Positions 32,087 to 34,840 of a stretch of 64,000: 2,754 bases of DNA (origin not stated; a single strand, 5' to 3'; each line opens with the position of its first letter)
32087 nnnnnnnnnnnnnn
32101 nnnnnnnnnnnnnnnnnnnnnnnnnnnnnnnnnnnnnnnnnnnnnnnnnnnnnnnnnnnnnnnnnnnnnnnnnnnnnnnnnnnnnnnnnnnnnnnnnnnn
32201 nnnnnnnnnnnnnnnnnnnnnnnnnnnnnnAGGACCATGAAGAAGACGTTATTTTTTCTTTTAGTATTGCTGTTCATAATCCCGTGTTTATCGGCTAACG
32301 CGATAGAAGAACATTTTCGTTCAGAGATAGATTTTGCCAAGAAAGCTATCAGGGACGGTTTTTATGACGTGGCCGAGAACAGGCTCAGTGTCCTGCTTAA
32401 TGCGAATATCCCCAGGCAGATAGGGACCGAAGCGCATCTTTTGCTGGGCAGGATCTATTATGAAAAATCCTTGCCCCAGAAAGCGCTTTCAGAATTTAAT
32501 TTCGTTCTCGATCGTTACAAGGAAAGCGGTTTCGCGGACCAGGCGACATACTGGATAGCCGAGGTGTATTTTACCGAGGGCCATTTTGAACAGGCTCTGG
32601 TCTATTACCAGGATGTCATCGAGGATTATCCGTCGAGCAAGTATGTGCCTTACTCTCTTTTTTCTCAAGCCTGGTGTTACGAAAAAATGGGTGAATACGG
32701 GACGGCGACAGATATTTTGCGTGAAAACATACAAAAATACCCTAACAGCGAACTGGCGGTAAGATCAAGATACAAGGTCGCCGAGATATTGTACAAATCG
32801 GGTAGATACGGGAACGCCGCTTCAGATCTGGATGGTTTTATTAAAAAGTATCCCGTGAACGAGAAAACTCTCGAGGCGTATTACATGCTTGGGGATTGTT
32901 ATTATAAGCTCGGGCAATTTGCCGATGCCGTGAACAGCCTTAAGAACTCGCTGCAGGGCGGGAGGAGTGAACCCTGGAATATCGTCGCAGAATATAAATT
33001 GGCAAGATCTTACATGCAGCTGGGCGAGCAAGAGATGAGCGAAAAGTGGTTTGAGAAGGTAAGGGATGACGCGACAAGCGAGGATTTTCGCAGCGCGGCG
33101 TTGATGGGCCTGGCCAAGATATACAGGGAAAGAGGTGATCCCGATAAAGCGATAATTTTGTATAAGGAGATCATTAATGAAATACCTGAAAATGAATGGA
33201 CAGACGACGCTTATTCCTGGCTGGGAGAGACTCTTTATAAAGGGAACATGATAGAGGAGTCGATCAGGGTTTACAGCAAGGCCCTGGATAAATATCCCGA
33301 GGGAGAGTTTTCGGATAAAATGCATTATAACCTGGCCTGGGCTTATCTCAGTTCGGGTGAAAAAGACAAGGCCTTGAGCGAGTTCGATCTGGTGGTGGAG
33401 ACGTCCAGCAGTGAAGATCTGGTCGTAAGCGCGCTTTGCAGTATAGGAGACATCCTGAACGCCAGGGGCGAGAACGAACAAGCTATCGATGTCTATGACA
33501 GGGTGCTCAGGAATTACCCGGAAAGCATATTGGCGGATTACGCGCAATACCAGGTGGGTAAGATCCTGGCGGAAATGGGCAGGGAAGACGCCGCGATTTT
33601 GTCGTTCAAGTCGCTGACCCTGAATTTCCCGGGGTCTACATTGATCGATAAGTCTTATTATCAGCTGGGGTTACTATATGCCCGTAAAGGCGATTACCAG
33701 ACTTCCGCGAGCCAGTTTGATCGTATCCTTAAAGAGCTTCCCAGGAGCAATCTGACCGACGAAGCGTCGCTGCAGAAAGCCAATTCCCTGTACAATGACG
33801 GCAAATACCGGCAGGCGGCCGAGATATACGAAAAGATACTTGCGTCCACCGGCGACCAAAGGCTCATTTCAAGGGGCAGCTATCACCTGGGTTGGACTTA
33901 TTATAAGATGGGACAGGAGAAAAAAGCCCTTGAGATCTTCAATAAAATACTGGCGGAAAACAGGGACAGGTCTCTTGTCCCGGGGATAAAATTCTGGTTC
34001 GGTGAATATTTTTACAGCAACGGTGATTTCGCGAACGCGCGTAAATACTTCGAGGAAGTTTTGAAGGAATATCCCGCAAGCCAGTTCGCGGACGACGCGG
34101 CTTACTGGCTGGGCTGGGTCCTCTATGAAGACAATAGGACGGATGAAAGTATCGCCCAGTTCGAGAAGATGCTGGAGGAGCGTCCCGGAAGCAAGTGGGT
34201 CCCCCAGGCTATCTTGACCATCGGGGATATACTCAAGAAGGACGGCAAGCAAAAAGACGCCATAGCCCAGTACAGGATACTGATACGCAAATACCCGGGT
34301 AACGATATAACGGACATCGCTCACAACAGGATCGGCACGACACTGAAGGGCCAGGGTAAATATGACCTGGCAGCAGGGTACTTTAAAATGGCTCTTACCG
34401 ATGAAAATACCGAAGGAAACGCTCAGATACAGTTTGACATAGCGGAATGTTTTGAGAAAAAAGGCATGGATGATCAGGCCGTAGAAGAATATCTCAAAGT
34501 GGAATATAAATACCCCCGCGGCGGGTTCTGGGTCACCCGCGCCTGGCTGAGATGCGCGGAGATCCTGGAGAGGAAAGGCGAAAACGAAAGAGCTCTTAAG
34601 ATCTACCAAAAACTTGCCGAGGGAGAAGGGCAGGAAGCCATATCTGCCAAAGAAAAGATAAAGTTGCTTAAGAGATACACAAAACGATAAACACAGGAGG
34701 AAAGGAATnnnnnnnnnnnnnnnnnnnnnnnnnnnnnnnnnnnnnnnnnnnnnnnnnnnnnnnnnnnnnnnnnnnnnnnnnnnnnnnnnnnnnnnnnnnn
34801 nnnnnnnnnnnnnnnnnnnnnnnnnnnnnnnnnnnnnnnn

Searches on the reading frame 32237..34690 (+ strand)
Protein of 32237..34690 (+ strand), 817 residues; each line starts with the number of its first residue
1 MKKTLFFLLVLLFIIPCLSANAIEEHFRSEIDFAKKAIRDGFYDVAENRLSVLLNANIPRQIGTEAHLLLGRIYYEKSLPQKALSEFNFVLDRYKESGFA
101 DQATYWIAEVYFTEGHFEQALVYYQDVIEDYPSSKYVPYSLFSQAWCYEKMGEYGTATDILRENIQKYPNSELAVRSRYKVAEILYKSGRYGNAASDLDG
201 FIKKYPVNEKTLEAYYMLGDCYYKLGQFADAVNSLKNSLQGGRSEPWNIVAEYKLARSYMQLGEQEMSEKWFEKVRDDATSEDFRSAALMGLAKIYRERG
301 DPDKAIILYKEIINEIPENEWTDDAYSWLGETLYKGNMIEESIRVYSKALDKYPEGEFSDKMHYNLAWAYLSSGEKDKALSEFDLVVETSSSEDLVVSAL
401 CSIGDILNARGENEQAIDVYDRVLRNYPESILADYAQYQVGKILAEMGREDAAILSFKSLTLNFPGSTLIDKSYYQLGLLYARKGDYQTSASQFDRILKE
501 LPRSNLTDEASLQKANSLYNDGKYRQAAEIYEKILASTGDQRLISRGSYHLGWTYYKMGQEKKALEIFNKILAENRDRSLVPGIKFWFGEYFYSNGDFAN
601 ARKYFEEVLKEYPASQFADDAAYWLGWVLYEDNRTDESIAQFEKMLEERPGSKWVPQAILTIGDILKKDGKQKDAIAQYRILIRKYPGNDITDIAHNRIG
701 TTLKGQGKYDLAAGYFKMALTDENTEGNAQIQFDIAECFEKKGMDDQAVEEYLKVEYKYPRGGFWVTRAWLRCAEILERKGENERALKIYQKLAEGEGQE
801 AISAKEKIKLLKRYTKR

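Call 66: search_protein_families(library=pfam, proteins=[window:32237-34690:+])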
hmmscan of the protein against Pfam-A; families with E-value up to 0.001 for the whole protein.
window:32237-34690:+ (817 aa): 40 families (the best 25 are shown)
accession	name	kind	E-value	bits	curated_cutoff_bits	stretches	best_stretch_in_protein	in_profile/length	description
PF13174.12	TPR_6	-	1.4e-78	254.8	26.3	2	103-134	2-33/33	Tetratricopeptide repeat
PF07719.23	TPR_2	-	6.9e-68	219.7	27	1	213-240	2-29/34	Tetratricopeptide repeat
PF13432.12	TPR_16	-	1.2e-61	205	32.7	4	589-652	4-64/65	Tetratricopeptide repeat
PF13428.12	TPR_14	-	4.2e-52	169.6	23.5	0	404-434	8-38/44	Tetratricopeptide repeat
PF00515.34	TPR_1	-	3.9e-51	169.3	27.8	1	213-240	2-29/34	Tetratricopeptide repeat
PF13424.12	TPR_12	-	7.7e-51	170.6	30.1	3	251-312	5-71/77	Tetratricopeptide repeat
PF14559.12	TPR_19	-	8.3e-47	157.8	25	1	594-651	3-57/68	Tetratricopeptide repeat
PF13181.12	TPR_8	-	2.6e-45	149.2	25.7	0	213-239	2-28/34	Tetratricopeptide repeat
PF13176.12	TPR_7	-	3.5e-31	105.1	27.9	0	288-313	1-26/36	Tetratricopeptide repeat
PF13525.12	YfiO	-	5.9e-28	98.5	25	2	141-226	8-93/203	Outer membrane lipoprotein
PF09976.15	TPR_21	-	1.2e-27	97.4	25.5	1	559-683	53-173/193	Tetratricopeptide repeat-like domain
PF12895.13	ANAPC3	-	3e-26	92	27.2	2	208-264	19-71/82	Anaphase-promoting complex, cyclosome, subunit 3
PF24575.1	TPR_Slam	-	3.8e-19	69.5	35.2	0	78-140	22-86/104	Surface lipoprotein assembly modifier, N-terminal TPR repeats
PF13374.12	TPR_10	-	3.3e-18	65.5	27.5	0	211-240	1-30/42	Tetratricopeptide repeat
PF13431.12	TPR_17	-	1.3e-14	53.6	24.4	0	213-232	14-33/34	Tetratricopeptide repeat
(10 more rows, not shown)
